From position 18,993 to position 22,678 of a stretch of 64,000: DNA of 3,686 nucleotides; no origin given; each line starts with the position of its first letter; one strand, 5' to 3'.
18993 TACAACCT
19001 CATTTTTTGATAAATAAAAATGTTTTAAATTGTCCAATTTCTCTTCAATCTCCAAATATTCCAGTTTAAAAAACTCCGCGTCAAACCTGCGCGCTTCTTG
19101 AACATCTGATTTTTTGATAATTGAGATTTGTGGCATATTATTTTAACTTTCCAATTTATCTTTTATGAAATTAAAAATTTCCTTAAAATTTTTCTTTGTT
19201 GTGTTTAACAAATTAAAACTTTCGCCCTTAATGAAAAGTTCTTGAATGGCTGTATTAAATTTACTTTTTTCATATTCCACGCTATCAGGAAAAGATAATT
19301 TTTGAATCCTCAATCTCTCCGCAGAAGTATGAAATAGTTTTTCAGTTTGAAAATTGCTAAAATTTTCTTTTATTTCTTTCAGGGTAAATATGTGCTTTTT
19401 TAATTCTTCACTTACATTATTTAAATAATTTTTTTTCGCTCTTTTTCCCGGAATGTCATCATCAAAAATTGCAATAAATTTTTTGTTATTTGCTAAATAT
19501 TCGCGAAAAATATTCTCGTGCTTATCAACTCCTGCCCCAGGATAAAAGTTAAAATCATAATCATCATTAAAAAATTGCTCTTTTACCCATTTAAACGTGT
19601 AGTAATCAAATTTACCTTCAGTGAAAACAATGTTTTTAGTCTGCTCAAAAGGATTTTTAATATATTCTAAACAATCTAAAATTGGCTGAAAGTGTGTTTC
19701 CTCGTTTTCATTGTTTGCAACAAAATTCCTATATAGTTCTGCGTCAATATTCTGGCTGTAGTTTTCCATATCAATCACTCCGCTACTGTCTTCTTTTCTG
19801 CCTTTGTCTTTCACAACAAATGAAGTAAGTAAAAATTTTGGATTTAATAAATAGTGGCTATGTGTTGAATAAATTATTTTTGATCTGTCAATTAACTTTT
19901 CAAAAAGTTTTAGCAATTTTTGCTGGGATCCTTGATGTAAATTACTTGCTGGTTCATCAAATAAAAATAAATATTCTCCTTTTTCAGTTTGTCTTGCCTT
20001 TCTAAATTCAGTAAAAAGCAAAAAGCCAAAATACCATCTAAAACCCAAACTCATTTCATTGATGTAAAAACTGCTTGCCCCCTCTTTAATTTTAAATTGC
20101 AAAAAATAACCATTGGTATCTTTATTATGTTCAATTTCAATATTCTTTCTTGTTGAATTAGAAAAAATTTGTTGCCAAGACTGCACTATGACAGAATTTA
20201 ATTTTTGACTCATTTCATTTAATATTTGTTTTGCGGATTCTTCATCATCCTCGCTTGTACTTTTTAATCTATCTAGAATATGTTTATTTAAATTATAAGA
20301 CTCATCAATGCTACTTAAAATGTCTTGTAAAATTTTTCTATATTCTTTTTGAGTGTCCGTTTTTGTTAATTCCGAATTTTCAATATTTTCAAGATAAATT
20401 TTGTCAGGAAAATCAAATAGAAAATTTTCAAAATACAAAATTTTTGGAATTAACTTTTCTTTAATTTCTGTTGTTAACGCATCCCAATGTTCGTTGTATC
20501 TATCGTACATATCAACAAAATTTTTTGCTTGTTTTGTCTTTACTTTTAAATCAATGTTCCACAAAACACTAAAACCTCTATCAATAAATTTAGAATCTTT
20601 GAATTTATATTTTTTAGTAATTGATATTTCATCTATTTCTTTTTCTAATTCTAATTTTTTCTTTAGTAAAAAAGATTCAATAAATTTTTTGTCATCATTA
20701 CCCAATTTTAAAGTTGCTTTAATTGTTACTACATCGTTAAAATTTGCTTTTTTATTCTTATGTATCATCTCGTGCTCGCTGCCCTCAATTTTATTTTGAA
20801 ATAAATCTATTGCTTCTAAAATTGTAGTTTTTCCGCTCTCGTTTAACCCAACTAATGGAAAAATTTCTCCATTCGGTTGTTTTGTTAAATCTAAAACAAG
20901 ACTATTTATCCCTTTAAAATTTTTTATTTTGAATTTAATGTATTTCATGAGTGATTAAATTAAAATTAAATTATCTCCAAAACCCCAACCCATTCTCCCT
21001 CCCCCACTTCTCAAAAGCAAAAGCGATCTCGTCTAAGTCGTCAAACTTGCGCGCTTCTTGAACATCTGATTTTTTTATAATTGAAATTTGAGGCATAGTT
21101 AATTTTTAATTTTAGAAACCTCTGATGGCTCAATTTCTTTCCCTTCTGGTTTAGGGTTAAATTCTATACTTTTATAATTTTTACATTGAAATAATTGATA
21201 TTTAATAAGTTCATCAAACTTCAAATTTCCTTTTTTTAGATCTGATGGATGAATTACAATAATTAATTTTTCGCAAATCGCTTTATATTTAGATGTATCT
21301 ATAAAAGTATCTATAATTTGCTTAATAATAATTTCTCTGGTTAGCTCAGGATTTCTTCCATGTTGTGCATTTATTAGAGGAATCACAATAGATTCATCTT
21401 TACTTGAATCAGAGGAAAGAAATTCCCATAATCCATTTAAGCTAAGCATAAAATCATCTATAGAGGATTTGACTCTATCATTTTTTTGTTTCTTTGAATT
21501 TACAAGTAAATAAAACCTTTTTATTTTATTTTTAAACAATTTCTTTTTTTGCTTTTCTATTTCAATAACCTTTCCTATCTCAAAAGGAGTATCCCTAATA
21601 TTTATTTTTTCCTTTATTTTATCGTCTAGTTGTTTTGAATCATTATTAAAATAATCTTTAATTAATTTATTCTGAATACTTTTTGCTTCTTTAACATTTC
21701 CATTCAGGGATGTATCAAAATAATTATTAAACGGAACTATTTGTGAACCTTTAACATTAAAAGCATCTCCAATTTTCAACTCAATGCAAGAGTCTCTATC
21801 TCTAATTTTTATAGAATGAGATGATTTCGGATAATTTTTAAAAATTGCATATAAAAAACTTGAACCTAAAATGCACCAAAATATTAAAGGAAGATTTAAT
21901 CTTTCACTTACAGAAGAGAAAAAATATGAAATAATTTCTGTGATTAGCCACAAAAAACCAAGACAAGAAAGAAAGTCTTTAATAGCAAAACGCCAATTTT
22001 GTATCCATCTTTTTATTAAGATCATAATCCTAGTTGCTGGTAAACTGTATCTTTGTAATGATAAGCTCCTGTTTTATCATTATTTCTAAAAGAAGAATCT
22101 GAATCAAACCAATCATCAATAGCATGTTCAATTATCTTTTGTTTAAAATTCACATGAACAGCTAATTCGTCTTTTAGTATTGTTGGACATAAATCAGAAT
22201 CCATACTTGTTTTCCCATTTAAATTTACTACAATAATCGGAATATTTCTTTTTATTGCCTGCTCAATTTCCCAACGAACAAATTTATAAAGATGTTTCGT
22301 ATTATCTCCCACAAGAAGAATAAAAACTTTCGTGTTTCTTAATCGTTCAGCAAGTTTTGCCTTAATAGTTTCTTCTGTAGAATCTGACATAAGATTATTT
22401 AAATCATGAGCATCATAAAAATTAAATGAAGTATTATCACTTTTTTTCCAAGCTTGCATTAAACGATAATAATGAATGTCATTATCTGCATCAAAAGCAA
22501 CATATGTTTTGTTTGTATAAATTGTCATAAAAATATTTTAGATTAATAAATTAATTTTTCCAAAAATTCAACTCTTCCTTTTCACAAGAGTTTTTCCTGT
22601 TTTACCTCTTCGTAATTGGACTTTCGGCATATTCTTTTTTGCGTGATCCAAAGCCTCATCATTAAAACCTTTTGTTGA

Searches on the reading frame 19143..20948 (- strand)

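Call 5: search_protein_families(library=pfam, proteins=[window:19143-20948:-], max_evalue=0.01)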
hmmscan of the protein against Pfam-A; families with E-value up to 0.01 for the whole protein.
window:19143-20948:- (601 aa): 4 families
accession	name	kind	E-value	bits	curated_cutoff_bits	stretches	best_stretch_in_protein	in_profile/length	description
PF13175.12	AAA_15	-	9e-23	81.9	32.1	1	1-367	1-373/374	AAA ATPase domain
PF13304.12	AAA_21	-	4.8e-11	43.7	27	1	32-369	4-304/304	AAA domain, putative AbiEii toxin, Type IV TA system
PF02463.25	SMC_N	-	0.0012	18.7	40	0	5-369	4-203/220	RecF/RecN/SMC N terminal domain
PF00005.33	ABC_tran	-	0.002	19.2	25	0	25-58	9-42/137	ABC transporter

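Call 23: search_protein_families(library=padloc, proteins=[window:19143-20948:-], max_evalue=0.001)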
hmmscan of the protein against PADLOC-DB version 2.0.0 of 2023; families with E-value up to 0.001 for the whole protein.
window:19143-20948:- (601 aa): 29 families (the best 25 are shown)
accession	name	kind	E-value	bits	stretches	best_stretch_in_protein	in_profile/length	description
PDLC02979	AriA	-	1.3e-23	82.4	1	1-367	1-372/373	-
PDLC02358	Old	-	2.6e-16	57.6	1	5-537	6-487/578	Old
PDLC02980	AriA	-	4.4e-13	47.8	1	32-369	4-304/304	-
PDLC00289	PtuA1|PtuA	-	6.6e-11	39.9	1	1-368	1-292/404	AAA ATPase domain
PDLC04164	AriA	-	8e-10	36.7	1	187-366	74-234/253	-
PDLC00075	GajA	-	2.3e-09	34.3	1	193-368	145-310/536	AAA ATPase domain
PDLC04135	mad3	-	1.1e-08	33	1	5-368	4-327/374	mads_3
PDLC00102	GajA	-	5.2e-08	29.8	1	4-53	4-49/532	AAA ATPase domain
PDLC04178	HEC-01A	-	6.3e-08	30.1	1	7-371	13-334/399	-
PDLC00094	GajA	-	7.9e-08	29.2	1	1-54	1-49/569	AAA ATPase domain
PDLC04168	GajA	-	1.2e-07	28.9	1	4-50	5-47/570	-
PDLC04541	PDC-M25A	-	2.9e-07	27.9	1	5-65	4-59/380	-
PDLC04182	HEC-01A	-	3.6e-07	27.5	1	5-369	6-352/406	-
PDLC00271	PtuA1|PtuA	-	7.8e-07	27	1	1-368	1-322/421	AAA ATPase domain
PDLC00086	GajA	-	9.6e-07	26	1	1-49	1-44/600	AAA ATPase domain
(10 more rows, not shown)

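Call 24: search_protein_families(library=ncbifam, proteins=[window:19143-20948:-], max_evalue=0.001)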
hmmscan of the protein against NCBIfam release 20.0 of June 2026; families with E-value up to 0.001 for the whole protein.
window:19143-20948:- (601 aa): 10 families
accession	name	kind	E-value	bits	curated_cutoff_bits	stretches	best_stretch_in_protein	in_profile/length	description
TIGR03608.1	L_ocin_972_ABC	subfamily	1.7e-05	24.4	254.85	0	325-368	153-197/206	putative bacteriocin export ABC transporter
NF010068.0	PRK13548.1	equivalog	3.5e-05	23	261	0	321-355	158-192/261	heme ABC transporter ATP-binding protein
TIGR00611.2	recf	equivalog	3.6e-05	23.1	172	0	6-52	4-46/339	DNA replication/repair protein RecF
TIGR00972.1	3a0107s01c2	equivalog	0.00038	19.9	343.2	0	327-364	165-202/248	phosphate ABC transporter ATP-binding protein PstB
TIGR01166.1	cbiO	subfamily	0.00053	19.5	211.8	0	328-364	149-186/190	cobalt ABC transporter, ATP-binding protein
TIGR03375.1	type_I_sec_LssB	subfamily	0.00064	18.1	693.1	0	318-383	615-677/696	type I secretion system permease/ATPase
TIGR02673.1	FtsE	equivalog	0.00071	19.3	264.85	0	327-368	158-200/214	cell division ATP-binding protein FtsE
NF040873.1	AztA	equivalog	0.00073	19.2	220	0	25-60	16-51/191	zinc ABC transporter ATP-binding protein AztA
TIGR03771.1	anch_rpt_ABC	equivalog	0.00083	19.1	268.8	0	326-364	133-172/223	anchored repeat-type ABC transporter ATP-binding subunit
TIGR00232.1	tktlase_bact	equivalog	0.00083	17.8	682.25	0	134-317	237-436/654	transketolase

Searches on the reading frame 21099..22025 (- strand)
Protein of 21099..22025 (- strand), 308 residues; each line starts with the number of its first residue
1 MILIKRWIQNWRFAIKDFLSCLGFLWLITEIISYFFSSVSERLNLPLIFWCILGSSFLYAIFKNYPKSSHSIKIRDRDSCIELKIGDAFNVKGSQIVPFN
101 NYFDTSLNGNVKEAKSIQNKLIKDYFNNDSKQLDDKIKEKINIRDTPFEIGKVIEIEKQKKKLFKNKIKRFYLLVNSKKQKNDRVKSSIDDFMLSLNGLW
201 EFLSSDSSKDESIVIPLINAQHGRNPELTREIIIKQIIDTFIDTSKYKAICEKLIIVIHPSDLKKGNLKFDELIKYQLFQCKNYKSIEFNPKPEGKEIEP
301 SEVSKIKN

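Call 23: search_protein_families(library=padloc, proteins=[window:21099-22025:-], max_evalue=0.001)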
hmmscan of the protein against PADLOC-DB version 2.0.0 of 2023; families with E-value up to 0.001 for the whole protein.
window:21099-22025:- (308 aa): 5 families
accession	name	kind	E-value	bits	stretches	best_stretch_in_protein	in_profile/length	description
PDLC00414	ThsA1|ThsA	-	2.1e-40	136.8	1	14-271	23-280/292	Macro domain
PDLC00415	ThsA1|ThsA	-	2.9e-32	110.1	1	9-265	11-265/281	Macro domain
PDLC00439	ThsA2|ThsA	-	2.4e-29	100.6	1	10-265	9-266/282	Macro domain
PDLC00413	ThsA1|ThsA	-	3.2e-24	84.1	1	15-268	12-268/278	Macro domain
PDLC00410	ThsA1|ThsA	-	4e-20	70.1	1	8-260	12-263/281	Macro domain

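Call 24: search_protein_families(library=ncbifam, proteins=[window:21099-22025:-], max_evalue=0.001)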
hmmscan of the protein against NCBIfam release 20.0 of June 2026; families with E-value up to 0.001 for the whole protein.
window:21099-22025:- (308 aa): 0 families

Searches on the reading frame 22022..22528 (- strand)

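Call 23: search_protein_families(library=padloc, proteins=[window:22022-22528:-], max_evalue=0.001)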
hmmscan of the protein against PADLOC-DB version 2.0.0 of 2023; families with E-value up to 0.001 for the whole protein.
window:22022-22528:- (168 aa): 11 families
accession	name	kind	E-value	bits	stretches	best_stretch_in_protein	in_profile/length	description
PDLC00429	ThsB1|ThsB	-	7.7e-75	248.5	1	4-168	3-167/167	TIR-like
PDLC00440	ThsB2|ThsB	-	2.3e-48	162.5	1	4-168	3-169/169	TIR-like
PDLC00421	ThsB1|ThsB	-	1.6e-28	97.7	1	4-146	3-169/180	TIR-like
PDLC00427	ThsB1|ThsB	-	9.6e-20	69.2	1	3-80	2-79/170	TIR-like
PDLC00431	ThsB1|ThsB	-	4.8e-10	38.1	1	7-107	4-103/162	TIR-like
PDLC04688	PDC-M50B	-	7.4e-09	34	1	23-105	21-102/162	-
PDLC00418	ThsB1|ThsB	-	8.8e-09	33.4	1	50-139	47-133/155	TIR-like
PDLC00428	ThsB1|ThsB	-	1.5e-06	26.7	1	38-94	42-103/219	TIR-like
PDLC00433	ThsB1|ThsB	-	1.8e-06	26.1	1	7-105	4-98/164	TIR-like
PDLC00437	ThsB1|ThsB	-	0.00027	19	1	44-105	18-80/129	TIR-like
PDLC00436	ThsB1|ThsB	-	0.00031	18.3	1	43-90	69-115/183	TIR-like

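Call 24: search_protein_families(library=ncbifam, proteins=[window:22022-22528:-], max_evalue=0.001)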
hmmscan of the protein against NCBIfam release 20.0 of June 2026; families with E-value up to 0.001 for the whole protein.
window:22022-22528:- (168 aa): 0 families
